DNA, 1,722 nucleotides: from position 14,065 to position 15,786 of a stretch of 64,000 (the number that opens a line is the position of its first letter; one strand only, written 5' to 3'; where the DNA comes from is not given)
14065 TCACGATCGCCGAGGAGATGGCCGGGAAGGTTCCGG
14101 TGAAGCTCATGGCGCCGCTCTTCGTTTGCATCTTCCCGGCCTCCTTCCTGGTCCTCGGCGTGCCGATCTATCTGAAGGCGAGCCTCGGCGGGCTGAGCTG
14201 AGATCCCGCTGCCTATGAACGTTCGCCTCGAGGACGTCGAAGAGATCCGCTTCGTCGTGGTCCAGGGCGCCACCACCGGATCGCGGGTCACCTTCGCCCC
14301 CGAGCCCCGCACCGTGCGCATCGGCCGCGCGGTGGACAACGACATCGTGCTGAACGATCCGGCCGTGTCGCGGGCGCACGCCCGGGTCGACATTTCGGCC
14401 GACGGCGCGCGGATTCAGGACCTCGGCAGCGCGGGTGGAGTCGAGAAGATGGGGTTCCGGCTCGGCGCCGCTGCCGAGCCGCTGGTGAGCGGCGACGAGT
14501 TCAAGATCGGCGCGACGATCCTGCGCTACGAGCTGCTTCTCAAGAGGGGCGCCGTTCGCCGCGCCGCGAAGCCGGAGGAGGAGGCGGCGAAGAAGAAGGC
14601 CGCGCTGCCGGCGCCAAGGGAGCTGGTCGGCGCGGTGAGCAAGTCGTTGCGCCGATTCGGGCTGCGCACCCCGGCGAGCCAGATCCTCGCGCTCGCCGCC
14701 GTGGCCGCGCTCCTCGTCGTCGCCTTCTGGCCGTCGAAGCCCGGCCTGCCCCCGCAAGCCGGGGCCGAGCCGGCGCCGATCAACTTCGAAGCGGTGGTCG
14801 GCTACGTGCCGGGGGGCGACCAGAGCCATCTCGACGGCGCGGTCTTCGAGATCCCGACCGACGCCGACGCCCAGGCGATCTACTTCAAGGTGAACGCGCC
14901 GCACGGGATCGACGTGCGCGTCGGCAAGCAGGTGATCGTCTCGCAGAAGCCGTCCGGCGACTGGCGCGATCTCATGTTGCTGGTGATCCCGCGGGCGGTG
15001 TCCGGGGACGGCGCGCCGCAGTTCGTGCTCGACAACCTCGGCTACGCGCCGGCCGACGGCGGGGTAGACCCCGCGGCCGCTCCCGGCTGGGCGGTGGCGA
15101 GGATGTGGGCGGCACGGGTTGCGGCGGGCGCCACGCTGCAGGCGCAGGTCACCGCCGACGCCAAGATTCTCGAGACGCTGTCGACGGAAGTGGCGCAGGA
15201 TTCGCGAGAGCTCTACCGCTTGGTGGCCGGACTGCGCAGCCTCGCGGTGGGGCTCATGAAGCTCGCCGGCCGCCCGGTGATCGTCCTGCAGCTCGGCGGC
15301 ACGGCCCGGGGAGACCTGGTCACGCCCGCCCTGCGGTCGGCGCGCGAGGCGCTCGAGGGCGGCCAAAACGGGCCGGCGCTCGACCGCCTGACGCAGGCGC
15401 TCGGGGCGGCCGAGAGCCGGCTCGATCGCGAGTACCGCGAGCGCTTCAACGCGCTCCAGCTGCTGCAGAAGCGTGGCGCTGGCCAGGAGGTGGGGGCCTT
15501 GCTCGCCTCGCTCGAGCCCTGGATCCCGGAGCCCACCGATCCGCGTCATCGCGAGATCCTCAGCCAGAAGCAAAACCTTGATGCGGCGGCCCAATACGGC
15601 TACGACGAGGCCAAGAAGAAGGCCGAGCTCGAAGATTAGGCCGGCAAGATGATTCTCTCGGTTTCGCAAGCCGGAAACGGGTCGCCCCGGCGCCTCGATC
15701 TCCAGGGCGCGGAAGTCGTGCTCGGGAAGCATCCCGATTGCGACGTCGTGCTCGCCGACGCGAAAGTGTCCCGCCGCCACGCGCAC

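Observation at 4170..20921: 17-kb Tad/Flp-like pilus locus with a non-canonical parts list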

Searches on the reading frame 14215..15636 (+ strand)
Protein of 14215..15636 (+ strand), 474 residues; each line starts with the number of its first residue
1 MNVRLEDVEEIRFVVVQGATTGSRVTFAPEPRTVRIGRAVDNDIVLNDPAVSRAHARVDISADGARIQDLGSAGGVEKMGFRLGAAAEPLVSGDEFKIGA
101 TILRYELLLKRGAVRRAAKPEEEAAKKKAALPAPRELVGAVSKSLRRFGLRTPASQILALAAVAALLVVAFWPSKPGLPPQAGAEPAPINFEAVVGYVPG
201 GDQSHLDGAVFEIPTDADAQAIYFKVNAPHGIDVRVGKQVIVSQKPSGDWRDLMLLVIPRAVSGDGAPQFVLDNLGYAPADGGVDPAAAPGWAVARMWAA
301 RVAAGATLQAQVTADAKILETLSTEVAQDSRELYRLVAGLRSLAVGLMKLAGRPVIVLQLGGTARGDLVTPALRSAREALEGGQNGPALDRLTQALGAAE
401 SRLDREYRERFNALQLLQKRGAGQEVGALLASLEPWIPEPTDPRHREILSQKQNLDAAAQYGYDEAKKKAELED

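Call 8: search_protein_families(library=pfam, max_evalue=0.01, proteins=[window:14215-15636:+])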
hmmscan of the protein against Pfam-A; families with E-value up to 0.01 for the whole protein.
window:14215-15636:+ (474 aa): 2 families
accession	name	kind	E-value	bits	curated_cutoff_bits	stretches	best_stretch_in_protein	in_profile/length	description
PF16697.10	Yop-YscD_cpl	-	4.7e-12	46.4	33.2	1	15-104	2-89/94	Inner membrane component of T3SS, cytoplasmic domain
PF00498.31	FHA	-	2.1e-11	44.5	20.7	1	34-99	1-67/67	FHA domain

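Call 24: find_homologous_proteins(query=window:14215-15636:+, max_evalue=0.001)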
Query window:14215-15636:+ (474 aa): 31 proteins with E <= 0.001 among 8000 candidates.
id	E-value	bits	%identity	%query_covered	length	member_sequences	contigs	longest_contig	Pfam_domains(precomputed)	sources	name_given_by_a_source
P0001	0.0e+0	1016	100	100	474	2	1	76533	PF00498.32,PF16697.11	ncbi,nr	ncbi:MAG: FHA domain-containing protein [Deltaproteobacteria bacterium]|nr:FHA domain-containing pro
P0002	4.8e-236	802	78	100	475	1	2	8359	PF00498.32,PF16697.11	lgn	-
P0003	3.2e-219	747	71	99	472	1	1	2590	PF00498.32,PF16697.11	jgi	jgi:hypothetical protein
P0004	7.7e-213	725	72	100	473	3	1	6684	PF00498.32,PF16697.11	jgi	jgi:hypothetical protein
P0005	4.6e-212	723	71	100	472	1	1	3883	PF00498.32,PF16697.11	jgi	jgi:pSer/pThr/pTyr-binding forkhead associated (FHA) protein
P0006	5.3e-203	693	67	99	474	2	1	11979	PF00498.32,PF16697.11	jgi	jgi:FHA domain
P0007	1.7e-201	688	67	100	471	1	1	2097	PF00498.32,PF16697.11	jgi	jgi:FHA domain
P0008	6.0e-200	683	66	99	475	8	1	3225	PF00498.32,PF16697.11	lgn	-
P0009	1.2e-189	649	64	99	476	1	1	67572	PF00498.32,PF16697.11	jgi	jgi:pSer/pThr/pTyr-binding forkhead associated (FHA) protein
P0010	3.1e-185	635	61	99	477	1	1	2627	PF00498.32,PF16697.11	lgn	-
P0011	5.6e-183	627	60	99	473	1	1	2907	PF00498.32,PF16697.11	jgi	jgi:pSer/pThr/pTyr-binding forkhead associated (FHA) protein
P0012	1.9e-178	612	61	99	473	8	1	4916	PF00498.32,PF16697.11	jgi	jgi:pSer/pThr/pTyr-binding forkhead associated (FHA) protein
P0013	2.4e-119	417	44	100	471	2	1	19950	PF00498.32,PF16697.11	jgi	jgi:uncharacterized protein YqgV (UPF0045/DUF77 family)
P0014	1.1e-111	392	45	94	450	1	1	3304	PF00498.32,PF16697.11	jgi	jgi:hypothetical protein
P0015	2.8e-110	387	43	98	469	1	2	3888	PF00498.32,PF16697.11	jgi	jgi:FHA domain-containing protein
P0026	5.0e-92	327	40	96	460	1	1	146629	PF00498.32,PF16697.11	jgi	jgi:FHA domain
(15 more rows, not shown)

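Call 25: find_encoding_contigs(protein=P0009, flank=10000, max_places=2)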
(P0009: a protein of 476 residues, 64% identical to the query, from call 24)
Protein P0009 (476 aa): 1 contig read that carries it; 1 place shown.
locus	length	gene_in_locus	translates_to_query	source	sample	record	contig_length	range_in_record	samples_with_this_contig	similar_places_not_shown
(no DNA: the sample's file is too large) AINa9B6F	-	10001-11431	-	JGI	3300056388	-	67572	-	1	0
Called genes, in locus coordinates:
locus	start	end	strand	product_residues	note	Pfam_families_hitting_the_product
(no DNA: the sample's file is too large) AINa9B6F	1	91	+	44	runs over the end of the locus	-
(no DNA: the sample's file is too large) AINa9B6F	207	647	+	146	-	-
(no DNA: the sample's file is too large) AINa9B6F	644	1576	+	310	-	PF07811:TadE (weak)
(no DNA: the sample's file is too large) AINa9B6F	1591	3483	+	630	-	PF13400:Tad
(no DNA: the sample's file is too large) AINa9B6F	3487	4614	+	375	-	PF07811:TadE (weak)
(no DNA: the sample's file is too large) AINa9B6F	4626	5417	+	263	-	-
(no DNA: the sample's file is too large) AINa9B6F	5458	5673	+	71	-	-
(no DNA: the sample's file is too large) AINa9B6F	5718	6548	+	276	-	PF16976:RcpC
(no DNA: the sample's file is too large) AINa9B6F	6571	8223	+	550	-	PF16697:Yop-YscD_cpl, PF00498:FHA, PF00437:T2SSE, PF27713:UCP018868 (weak)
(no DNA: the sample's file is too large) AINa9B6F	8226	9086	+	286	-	PF00482:T2SSF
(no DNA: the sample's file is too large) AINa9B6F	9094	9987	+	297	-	PF00482:T2SSF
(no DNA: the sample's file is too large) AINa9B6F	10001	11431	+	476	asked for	PF16697:Yop-YscD_cpl, PF00498:FHA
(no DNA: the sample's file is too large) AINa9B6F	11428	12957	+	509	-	PF16697:Yop-YscD_cpl, PF00498:FHA, PF00437:T2SSE, PF27713:UCP018868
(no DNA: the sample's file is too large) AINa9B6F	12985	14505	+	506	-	PF16697:Yop-YscD_cpl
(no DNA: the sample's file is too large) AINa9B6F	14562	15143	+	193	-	-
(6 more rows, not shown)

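Call 26: find_encoding_contigs(protein=P0026, flank=10000, max_places=2)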
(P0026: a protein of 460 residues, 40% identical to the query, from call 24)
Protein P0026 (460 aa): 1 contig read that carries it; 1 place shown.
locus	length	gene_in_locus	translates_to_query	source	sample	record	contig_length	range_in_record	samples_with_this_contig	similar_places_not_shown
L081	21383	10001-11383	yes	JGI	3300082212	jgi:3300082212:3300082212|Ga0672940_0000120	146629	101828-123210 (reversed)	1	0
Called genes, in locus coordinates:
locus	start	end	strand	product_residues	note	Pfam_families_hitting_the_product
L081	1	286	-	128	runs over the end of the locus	PF02643:DUF192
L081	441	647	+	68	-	PF04964:Flp_Fap (weak)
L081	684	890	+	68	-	-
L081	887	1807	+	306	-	PF07811:TadE (weak)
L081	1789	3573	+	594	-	PF13400:Tad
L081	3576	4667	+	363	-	-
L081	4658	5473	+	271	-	PF27226:AF_1845 (faint)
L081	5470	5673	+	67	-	-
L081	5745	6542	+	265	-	PF16976:RcpC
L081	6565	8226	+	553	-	PF16697:Yop-YscD_cpl, PF00498:FHA, PF00437:T2SSE, PF27713:UCP018868 (weak)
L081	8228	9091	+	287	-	PF00482:T2SSF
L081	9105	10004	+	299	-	PF00482:T2SSF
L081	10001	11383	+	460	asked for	PF16697:Yop-YscD_cpl, PF00498:FHA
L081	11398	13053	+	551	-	PF16697:Yop-YscD_cpl, PF00498:FHA, PF00437:T2SSE, PF27713:UCP018868 (weak)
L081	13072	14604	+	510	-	PF16697:Yop-YscD_cpl (weak)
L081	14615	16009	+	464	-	PF16697:Yop-YscD_cpl, PF00498:FHA, PF00437:T2SSE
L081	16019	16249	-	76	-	PF04964:Flp_Fap (weak)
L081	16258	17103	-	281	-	-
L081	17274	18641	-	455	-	PF00285:Citrate_synt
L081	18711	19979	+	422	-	PF00376:MerR (faint), PF12728:HTH_17, PF00285:Citrate_synt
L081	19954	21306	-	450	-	PF00072:Response_reg, PF00158:Sigma54_activat, PF14532:Sigma54_activ_2, PF01078:Mg_chelatase (weak), PF00004:AAA, PF07728:AAA_5, PF25601:AAA_lid_14, PF02954:HTH_8, +1 more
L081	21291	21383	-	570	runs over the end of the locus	PF00672:HAMP, PF01590:GAF, PF13185:GAF_2, PF00512:HisKA, PF02518:HATPase_c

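Call 30: find_encoding_contigs(protein=P0001, flank=10000, max_places=2)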
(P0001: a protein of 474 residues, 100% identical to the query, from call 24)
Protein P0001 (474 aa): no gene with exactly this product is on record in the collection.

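Call 31: find_encoding_contigs(protein=P0013, flank=10000, max_places=2)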
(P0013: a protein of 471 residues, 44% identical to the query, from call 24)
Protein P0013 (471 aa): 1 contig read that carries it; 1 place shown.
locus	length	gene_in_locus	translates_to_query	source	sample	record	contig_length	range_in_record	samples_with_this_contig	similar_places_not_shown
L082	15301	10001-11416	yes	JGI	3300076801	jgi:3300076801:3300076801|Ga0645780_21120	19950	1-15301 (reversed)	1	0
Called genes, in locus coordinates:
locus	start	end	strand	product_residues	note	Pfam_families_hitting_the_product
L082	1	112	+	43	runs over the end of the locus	-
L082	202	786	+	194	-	-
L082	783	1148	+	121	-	-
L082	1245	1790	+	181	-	-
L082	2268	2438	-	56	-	-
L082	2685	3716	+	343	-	-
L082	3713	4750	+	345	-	-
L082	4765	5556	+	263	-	PF27226:AF_1845 (weak)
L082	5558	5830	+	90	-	-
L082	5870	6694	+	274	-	PF16976:RcpC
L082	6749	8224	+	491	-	PF16697:Yop-YscD_cpl, PF00498:FHA, PF00437:T2SSE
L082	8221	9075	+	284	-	PF00482:T2SSF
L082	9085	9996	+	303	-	PF00482:T2SSF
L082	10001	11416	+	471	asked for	PF16697:Yop-YscD_cpl, PF00498:FHA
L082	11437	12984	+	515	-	PF16697:Yop-YscD_cpl, PF00498:FHA, PF00437:T2SSE, PF27713:UCP018868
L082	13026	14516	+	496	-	PF16697:Yop-YscD_cpl, PF13414:TPR_11 (faint)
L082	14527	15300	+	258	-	?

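Call 40: search_protein_families(library=ncbifam, max_evalue=0.001, proteins=[window:14215-15636:+])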
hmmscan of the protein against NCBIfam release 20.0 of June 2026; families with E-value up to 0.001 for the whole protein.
window:14215-15636:+ (474 aa): 6 families
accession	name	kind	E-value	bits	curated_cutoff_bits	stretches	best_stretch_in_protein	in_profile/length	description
NF049868.1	FhaB_Rv0019c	equivalog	2.6e-13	50.3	125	1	12-104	68-157/158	FHA domain-containing protein FhaB/FipA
NF033760.1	gliding_GltG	equivalog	4.5e-11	42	650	1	33-134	25-126/650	adventurous gliding motility protein GltG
NF041660.2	oxygluDhInhib_OdhI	equivalog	2.3e-08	34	200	1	13-101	39-123/130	oxoglutarate dehydrogenase inhibitor Odhl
TIGR03354.1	VI_FHA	hypoth_equivalog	4.7e-08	33.3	120.25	1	19-130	11-116/420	type VI secretion system-associated FHA domain protein TagH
NF052573.1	HisKinEspAMyxo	equivalog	7.1e-07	27.6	1400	1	34-106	48-120/755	serine histidine kinase EspA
TIGR02500.1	type_III_yscD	equivalog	0.00056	19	86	0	15-173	5-146/413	type III secretion system inner membrane ring subunit SctD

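Call 63: search_protein_families(library=pfam, max_evalue=1, proteins=[L081:4658-5470:+, L082:4765-5553:+, L081:16258-17100:-])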
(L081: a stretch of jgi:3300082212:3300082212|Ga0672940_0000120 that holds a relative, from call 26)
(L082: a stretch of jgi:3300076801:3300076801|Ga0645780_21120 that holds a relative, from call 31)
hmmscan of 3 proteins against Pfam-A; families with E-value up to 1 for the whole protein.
L081:4658-5470:+ (271 aa): 1 family
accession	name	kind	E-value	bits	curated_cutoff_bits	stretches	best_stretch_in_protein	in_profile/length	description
PF18917.5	LiaI-LiaF-like_TM1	-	0.18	12.4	27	1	23-41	2-20/42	LiaI-LiaF-like transmembrane region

L082:4765-5553:+ (263 aa): 0 families

L081:16258-17100:- (280 aa): 1 family
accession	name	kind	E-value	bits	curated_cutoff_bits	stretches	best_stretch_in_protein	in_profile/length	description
PF07172.16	GRP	-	0.015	16.3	30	1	41-98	22-85/90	Glycine rich protein family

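Call 75: find_related_loci(query=A2, collection=metagenome_contigs, flank=10000)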
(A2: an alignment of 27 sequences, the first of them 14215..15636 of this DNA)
Query A2 (474 aa) in metagenome_contigs; peptide patterns used: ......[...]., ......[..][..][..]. (x = any residue, [..] = any of these).
596 stretches matched a pattern; 122 encode a relative of the query (tblastn E <= 1e-3); the best 80 are kept; 80 distinct loci.
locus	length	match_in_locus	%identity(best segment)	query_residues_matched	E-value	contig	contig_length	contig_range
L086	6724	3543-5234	66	3-473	0e+0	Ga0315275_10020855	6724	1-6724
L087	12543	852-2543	66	3-473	0e+0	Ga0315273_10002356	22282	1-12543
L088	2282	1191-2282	64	3-371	2e-152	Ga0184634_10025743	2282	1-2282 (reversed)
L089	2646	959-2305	46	1-455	2e-114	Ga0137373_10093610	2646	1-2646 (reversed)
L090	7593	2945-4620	43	1-465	3e-101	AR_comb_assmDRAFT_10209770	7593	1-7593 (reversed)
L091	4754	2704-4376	41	1-457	4e-90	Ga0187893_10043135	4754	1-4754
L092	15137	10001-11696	40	1-446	6e-89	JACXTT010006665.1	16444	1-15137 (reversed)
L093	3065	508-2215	39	1-465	8e-88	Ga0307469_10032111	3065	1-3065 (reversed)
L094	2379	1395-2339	42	1-329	2e-66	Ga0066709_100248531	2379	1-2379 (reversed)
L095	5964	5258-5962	49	1-251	3e-57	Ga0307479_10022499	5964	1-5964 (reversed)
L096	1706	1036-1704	48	6-236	1e-51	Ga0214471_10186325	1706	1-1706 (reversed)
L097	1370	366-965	51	1-214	8e-53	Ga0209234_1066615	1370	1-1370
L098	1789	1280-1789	50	1-180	3e-51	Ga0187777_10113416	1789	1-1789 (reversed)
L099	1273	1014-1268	58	1-85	1e-28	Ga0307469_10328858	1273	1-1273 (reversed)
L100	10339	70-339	38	12-105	2e-11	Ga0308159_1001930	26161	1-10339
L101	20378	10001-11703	29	9-446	8e-27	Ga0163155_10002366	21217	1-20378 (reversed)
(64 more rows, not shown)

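Call 80: search_protein_families(library=pfam, max_evalue=0.01, proteins=[L101:12957-15386:+, L101:15393-16391:+, L101:16384-17808:+, L101:17868-19643:-, L101:19662-20051:-, L101:2456-4360:+, L101:4360-5259:+, L101:11419-12954:+])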
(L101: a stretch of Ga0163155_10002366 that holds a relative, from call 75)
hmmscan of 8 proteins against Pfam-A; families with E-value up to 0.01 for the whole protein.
L101:12957-15386:+ (810 aa): 8 families
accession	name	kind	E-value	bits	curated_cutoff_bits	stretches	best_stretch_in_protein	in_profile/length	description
PF00069.31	Pkinase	-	2.6e-22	79.9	31.7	1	25-222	15-207/263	Protein kinase domain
PF07714.23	PK_Tyr_Ser-Thr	-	6.1e-20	72.1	23.1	1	32-241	25-235/258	Protein tyrosine and serine/threonine kinase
PF16697.10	Yop-YscD_cpl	-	1.3e-13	51.5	33.2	1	363-453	2-92/94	Inner membrane component of T3SS, cytoplasmic domain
PF14559.12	TPR_19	-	8.3e-05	23.3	25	0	675-699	9-33/68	Tetratricopeptide repeat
PF02344.20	Myc-LZ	-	0.00023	21.3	24.3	1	574-596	4-27/31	Myc leucine zipper domain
PF00498.31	FHA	-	0.0014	19.5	20.7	1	381-445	2-67/67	FHA domain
PF25064.1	ARM_TT21_5th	-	0.0019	18.9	27.8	0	547-606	19-78/117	TT21 fifth ARM repeats domain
PF01636.29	APH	-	0.0061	16.8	23.2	1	47-132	29-114/239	Phosphotransferase enzyme family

L101:15393-16391:+ (333 aa): 2 families
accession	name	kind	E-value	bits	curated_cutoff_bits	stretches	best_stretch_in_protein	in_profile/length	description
PF14378.12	PAP2_3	-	5.7e-22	78.9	27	1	132-320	3-189/190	PAP2 superfamily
PF01569.27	PAP2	-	0.0019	18.4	27.2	1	259-322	50-121/130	PAP2 superfamily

L101:16384-17808:+ (475 aa): 0 families

L101:17868-19643:- (591 aa): 8 families
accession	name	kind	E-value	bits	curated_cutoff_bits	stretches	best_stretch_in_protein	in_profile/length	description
PF00005.33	ABC_tran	-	2.4e-34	119.3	25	1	353-502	1-137/137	ABC transporter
PF00664.28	ABC_membrane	-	1.2e-29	104.2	28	1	15-292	2-274/274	ABC transporter transmembrane region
PF02463.25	SMC_N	-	0.00019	21.4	40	0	464-546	135-211/220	RecF/RecN/SMC N terminal domain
PF13555.12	AAA_29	-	0.00034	20.7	27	1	353-398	12-56/61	P-loop containing region of AAA domain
PF13401.12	AAA_22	-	0.0007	20.4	27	1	366-516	8-104/130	AAA domain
PF13304.12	AAA_21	-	0.0041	17.7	27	0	367-386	3-22/304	AAA domain, putative AbiEii toxin, Type IV TA system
PF03193.22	RsgA_GTPase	-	0.0043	17.3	30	1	352-385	96-128/174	RsgA GTPase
PF01078.27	Mg_chelatase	-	0.0092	15.8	20.3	0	354-392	13-51/207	Magnesium chelatase, subunit ChlI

L101:19662-20051:- (129 aa): 1 family
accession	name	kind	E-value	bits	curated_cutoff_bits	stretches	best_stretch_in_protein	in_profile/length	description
PF02643.20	DUF192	-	1.4e-17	64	27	1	28-123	2-94/96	Uncharacterized ACR, COG1430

L101:2456-4360:+ (635 aa): 0 families

L101:4360-5259:+ (300 aa): 0 families

L101:11419-12954:+ (512 aa): 3 families
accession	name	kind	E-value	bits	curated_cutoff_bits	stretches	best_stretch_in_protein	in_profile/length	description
PF00437.27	T2SSE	-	6.7e-56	190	24.9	1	154-429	6-279/370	Type II/IV secretion system protein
PF00498.31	FHA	-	4e-15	56.4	20.7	1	25-86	3-67/67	FHA domain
PF16697.10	Yop-YscD_cpl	-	1.6e-09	38.3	33.2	1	15-89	11-87/94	Inner membrane component of T3SS, cytoplasmic domain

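Call 81: predict_structure(alignment_id=A2)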
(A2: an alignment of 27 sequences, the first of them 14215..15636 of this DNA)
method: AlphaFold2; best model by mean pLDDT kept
length: 474 residues; sequences in the alignment: 27
mean_pLDDT: 85.1   pTM: 0.61
mean pLDDT of the five models: 85.1, 83.7, 82.4, 81.6, 81.3
residues with pLDDT >= 90: 245; 70-90: 170; 50-70: 43; < 50: 16
segments of 3 or more residues with pLDDT < 50: 119-133
pLDDT, mean of each block of 10 residues (from residue 1): 77 90 89 91 87 90 89 84 88 91 90 53 38 54 65 75 83 68 81 84 83 92 94 90 89 94 82 85 75 93 89 93 88 93 95 93 74 94 93 94 92 94 94 90 92 93 93 84
secondary structure, 60 per line:
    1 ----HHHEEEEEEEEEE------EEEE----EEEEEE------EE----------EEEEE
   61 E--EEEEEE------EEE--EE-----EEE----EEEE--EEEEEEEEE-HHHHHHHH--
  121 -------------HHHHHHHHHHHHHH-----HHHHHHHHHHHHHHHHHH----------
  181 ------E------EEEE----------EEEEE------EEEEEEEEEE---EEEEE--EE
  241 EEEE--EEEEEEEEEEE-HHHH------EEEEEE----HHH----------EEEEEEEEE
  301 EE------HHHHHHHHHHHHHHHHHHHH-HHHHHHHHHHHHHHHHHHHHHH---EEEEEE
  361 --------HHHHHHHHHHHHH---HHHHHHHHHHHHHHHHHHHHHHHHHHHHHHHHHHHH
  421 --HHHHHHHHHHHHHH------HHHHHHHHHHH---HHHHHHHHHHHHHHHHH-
elements in order: E8-17 E24-27 E32-37 E56-61 E64-69 E76-78 E88-90 E95-98 E101-109 H111-118 H134-147 H153-170 E194-197 E208-212 E219-228 E232-236 E239-244 E247-257 H259-262 E269-274 E292-302 H309-328 H330-351 E355-360 H369-381 H385-420 H423-436 H443-453 H457-473

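Call 85: fold_search(model_id=the predicted structure, library=pdb)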
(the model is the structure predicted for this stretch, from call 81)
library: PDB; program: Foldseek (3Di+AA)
matches with E <= 10: 784; with E <= 0.001: 77
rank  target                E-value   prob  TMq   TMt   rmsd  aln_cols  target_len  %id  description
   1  4qcj                  3.5e-08  1.00  0.19  0.86   1.5        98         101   30  Crystal Structure of OdhI from Corynebacterium glutamicum (released 2014-07-02)
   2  8p5x_G                5.0e-08  1.00  0.20  0.88   1.7       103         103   28  Single particle cryo-EM structure of the complex between Corynebacterium glutamicum homohexameric 2-oxoglutarate dehyd (released 2023-08-16)
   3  1uht_MODEL_1_A        6.2e-08  1.00  0.21  0.81   1.4       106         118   28  Solution Structure of The FHA Domain of Arabidopsis thaliana Hypothetical Protein (released 2004-01-10)
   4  6i2p_E                7.7e-08  1.00  0.19  0.82   1.9        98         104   31  Crystal structure of the Mycobacterium tuberculosis PknB kinase domain (L33E mutant) in complex with its substrate Gar (released 2019-05-22)
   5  6i2q_B                9.6e-08  1.00  0.19  0.89   1.7        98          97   32  Crystal structure of the wild-type SucA domain of Mycobacterium smegmatis KGD (alpha-ketoglutarate decarboxylase), in  (released 2019-05-22)
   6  6hc1_B                1.1e-07  1.00  0.19  0.85   1.6        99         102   24  Bdellovibrio bacteriovorus DgcB FHA in complex with phosphorylated N-terminal peptide (released 2019-08-28)
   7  5a8i                  1.1e-07  1.00  0.20  0.77   2.7       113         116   21  Crystal structure of the FHA domain of ArnA from Sulfolobus acidocaldarius (released 2016-06-22)
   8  7rj3_A                1.3e-07  1.00  0.20  0.87   1.9       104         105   29  Crystal Structure of the Forkhead Associated (FHA) Domain of the Glycogen Accumulation Regulator (GarA) from Mycobacte (released 2021-07-28)
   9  6i2p_D                1.6e-07  1.00  0.19  0.75   1.9        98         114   31  Crystal structure of the Mycobacterium tuberculosis PknB kinase domain (L33E mutant) in complex with its substrate Gar (released 2019-05-22)
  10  8p5r_G                1.7e-07  1.00  0.19  0.87   1.8        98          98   32  Crystal structure of full-length, homohexameric 2-oxoglutarate dehydrogenase KGD from Mycobacterium smegmatis in compl (released 2023-08-16)
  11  7rj3_C                1.9e-07  1.00  0.19  0.85   1.8        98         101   31  Crystal Structure of the Forkhead Associated (FHA) Domain of the Glycogen Accumulation Regulator (GarA) from Mycobacte (released 2021-07-28)
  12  7rj3_B                1.9e-07  1.00  0.20  0.84   2.1       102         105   30  Crystal Structure of the Forkhead Associated (FHA) Domain of the Glycogen Accumulation Regulator (GarA) from Mycobacte (released 2021-07-28)
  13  3gqs_B                2.6e-07  1.00  0.19  0.85   1.9        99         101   28  Crystal structure of the FHA domain of CT664 protein from Chlamydia trachomatis (released 2009-04-07)
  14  3gqs_A                2.8e-07  1.00  0.19  0.87   1.4        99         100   27  Crystal structure of the FHA domain of CT664 protein from Chlamydia trachomatis (released 2009-04-07)
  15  6i2r_B                4.8e-07  1.00  0.19  0.91   1.6        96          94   32  Crystal structure of the SucA domain of Mycobacterium smegmatis KGD (alpha-ketoglutarate decarboxylase), mutant R802A, (released 2019-05-22)
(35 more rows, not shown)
